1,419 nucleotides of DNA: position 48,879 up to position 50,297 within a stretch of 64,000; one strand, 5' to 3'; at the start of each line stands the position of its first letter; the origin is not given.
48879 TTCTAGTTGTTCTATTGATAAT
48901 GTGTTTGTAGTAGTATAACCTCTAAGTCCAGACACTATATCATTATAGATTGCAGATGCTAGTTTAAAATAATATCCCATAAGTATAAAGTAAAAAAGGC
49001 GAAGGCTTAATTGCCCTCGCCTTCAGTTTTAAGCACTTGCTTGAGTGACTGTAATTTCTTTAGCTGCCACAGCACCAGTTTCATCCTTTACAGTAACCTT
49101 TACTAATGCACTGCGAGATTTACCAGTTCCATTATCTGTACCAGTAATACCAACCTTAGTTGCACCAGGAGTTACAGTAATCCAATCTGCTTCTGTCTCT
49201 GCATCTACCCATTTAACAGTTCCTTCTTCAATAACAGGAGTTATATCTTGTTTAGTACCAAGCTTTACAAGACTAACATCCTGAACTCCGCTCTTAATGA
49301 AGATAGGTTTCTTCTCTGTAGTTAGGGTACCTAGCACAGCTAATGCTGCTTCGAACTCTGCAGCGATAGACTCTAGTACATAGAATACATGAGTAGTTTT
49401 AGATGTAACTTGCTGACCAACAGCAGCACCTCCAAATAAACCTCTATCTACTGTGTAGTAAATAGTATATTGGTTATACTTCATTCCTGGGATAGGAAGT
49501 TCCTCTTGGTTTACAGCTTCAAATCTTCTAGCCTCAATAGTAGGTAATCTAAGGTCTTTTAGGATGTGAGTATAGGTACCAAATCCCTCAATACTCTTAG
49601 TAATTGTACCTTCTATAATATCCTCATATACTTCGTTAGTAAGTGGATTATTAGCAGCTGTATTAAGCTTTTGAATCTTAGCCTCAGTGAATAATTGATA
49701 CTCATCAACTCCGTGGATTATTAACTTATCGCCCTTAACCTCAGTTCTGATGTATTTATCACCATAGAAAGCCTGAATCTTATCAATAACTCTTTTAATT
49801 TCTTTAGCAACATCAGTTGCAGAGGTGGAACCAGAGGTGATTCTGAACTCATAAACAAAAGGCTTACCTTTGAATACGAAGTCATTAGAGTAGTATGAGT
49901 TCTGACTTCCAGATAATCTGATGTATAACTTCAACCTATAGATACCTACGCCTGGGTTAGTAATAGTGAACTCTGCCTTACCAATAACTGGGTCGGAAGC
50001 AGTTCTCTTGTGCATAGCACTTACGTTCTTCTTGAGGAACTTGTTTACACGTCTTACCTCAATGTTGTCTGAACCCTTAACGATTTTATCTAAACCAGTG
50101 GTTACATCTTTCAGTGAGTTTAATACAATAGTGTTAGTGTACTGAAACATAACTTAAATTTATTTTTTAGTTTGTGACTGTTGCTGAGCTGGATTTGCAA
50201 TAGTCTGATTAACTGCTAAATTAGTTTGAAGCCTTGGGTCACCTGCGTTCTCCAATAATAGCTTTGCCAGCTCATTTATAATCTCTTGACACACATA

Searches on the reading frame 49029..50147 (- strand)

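Call 25: search_protein_families(library=phrogs, proteins=[window:49029-50147:-], max_evalue=0.00001)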
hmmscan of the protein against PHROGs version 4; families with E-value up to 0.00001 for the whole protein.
window:49029-50147:- (372 aa): 0 families

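Call 47: search_protein_families(library=pfam, proteins=[window:49029-50147:-], max_evalue=0.001)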
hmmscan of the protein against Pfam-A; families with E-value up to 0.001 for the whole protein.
window:49029-50147:- (372 aa): 1 family
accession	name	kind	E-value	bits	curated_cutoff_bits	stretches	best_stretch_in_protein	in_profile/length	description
PF13004.13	BACON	-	4.4e-08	33.4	25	1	313-370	3-61/61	Putative binding domain, N-terminal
